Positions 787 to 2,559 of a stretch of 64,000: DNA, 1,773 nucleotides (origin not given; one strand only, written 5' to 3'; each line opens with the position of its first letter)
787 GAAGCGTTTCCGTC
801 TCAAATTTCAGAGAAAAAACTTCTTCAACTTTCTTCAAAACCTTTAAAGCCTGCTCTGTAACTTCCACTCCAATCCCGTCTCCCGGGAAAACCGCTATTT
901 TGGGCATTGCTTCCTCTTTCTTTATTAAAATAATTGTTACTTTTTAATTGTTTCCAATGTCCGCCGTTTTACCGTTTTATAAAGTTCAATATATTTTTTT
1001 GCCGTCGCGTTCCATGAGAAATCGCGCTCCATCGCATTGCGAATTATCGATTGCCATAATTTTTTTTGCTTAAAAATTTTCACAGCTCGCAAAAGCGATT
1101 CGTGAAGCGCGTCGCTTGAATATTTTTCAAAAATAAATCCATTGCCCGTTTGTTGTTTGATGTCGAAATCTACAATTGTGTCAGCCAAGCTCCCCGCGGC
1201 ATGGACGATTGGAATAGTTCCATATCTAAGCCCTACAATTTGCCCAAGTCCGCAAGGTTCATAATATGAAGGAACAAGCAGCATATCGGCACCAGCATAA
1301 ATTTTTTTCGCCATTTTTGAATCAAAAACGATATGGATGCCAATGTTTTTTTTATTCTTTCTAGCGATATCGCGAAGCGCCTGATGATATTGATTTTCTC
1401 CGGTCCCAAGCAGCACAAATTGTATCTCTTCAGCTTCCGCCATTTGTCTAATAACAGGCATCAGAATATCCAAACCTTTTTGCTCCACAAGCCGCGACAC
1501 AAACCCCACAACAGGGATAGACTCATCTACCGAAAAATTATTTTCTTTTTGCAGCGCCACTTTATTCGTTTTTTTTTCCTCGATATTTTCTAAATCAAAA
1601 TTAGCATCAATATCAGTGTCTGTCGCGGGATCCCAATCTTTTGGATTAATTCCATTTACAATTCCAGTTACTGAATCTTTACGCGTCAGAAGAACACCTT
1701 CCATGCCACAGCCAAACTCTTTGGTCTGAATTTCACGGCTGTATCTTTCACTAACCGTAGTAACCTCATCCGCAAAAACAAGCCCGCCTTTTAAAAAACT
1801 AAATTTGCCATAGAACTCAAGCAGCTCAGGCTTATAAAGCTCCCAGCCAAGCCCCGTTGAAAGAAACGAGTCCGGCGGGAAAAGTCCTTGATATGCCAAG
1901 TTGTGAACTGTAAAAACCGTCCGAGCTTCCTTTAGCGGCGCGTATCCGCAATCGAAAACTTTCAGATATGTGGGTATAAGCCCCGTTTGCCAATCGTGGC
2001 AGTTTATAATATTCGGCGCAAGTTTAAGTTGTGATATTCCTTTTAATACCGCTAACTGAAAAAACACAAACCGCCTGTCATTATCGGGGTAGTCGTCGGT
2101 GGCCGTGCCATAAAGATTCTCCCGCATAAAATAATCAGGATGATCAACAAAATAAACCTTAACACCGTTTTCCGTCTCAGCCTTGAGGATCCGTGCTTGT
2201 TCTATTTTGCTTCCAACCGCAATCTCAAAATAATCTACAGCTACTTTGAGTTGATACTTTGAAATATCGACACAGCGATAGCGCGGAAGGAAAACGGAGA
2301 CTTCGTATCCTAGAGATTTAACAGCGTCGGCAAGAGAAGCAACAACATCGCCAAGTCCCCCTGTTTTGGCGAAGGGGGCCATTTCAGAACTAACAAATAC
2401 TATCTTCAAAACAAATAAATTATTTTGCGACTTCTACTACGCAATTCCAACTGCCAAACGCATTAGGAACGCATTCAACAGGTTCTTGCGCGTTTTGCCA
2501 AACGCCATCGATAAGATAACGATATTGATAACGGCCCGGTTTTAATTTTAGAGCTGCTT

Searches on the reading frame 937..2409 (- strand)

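Call 26: search_protein_families(library=pfam, proteins=[window:937-2409:-], max_evalue=0.00001)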
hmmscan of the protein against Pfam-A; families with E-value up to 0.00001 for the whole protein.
window:937-2409:- (490 aa): 3 families
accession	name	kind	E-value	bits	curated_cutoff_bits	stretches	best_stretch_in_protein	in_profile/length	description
PF08323.17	Glyco_transf_5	-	2.9e-82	276.4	22.7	1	2-240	1-237/239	Starch synthase catalytic domain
PF00534.26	Glycos_transf_1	-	5e-17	62.4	26.4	1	295-446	12-159/172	Glycosyl transferases group 1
PF13692.12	Glyco_trans_1_4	-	1.6e-12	48.3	27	1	299-442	2-139/142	Glycosyl transferases group 1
